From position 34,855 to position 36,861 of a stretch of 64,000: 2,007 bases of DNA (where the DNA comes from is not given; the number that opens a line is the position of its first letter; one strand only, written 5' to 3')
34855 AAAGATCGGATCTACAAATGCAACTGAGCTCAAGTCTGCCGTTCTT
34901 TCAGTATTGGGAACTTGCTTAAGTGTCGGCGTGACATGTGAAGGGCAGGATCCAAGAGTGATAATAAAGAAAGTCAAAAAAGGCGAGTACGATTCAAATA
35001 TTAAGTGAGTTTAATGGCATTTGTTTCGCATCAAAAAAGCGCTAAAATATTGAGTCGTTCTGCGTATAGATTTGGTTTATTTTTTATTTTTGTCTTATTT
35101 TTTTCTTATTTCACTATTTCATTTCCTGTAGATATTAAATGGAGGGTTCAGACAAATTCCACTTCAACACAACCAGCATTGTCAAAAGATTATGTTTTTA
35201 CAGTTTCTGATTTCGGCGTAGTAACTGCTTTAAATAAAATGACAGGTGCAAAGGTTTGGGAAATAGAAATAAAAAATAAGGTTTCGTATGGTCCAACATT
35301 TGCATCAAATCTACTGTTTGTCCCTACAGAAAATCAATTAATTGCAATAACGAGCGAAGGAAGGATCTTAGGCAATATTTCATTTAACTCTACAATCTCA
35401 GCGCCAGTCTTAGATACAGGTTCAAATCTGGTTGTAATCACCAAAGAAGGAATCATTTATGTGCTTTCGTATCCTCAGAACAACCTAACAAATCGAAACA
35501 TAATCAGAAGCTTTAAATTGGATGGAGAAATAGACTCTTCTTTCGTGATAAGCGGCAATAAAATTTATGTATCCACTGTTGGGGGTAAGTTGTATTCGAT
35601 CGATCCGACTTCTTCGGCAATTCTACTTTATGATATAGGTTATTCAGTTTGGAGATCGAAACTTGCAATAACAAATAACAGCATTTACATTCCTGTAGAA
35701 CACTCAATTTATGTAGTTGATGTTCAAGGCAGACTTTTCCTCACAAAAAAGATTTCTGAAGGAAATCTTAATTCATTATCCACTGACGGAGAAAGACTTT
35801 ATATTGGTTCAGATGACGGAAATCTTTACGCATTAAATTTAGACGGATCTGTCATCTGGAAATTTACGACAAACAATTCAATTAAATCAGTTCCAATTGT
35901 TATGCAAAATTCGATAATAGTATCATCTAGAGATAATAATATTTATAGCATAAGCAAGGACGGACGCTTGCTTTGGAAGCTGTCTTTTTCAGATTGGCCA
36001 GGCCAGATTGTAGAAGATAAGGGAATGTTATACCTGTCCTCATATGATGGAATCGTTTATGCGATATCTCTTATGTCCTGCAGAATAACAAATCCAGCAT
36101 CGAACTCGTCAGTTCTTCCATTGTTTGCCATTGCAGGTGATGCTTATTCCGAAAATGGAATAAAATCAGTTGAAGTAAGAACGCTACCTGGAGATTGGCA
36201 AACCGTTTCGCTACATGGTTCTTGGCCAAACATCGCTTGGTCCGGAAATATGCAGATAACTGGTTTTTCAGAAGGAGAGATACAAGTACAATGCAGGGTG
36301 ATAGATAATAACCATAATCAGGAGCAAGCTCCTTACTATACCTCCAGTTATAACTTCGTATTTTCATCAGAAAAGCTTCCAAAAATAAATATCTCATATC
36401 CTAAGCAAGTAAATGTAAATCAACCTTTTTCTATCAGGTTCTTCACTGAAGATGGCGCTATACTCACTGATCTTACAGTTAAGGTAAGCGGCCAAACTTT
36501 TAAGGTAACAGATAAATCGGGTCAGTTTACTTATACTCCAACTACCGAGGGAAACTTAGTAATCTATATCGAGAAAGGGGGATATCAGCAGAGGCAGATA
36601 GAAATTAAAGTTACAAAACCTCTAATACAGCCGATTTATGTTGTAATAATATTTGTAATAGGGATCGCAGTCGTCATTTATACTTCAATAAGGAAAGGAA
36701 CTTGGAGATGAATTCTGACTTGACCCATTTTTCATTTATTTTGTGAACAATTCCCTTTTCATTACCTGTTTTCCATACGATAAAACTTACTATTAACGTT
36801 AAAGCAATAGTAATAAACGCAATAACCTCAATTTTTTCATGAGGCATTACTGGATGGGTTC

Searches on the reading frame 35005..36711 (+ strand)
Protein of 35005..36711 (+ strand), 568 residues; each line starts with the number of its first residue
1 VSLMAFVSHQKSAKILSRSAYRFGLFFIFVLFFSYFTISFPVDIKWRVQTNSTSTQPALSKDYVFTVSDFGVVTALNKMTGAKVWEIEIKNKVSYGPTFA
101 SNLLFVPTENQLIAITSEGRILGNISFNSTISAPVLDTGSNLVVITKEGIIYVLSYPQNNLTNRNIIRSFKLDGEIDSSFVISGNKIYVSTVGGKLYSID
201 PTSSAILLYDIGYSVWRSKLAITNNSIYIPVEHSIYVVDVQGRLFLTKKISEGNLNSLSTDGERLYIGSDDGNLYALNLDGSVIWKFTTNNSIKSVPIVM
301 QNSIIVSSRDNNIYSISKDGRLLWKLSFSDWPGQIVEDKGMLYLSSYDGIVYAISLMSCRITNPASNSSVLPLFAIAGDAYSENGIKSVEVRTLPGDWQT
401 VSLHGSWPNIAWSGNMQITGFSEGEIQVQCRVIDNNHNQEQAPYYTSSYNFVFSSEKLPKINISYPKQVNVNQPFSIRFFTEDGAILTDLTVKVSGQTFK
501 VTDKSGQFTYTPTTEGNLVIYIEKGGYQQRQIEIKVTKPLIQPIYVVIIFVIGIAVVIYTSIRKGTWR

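Call 57: search_protein_families(library=pfam, proteins=[window:35005-36711:+], max_evalue=1e-10)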
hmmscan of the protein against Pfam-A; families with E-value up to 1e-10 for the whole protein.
window:35005-36711:+ (568 aa): 2 families
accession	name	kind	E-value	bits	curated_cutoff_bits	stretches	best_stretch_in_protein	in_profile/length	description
PF13570.13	Beta-prop_ACSF4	-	3.2e-30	106.1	133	2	252-356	48-162/329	Beta-alanine-activating enzyme, beta-propeller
PF13360.13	PQQ_2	-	3e-24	86.4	27.6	0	250-325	25-98/233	Outer membrane protein assembly factor BamB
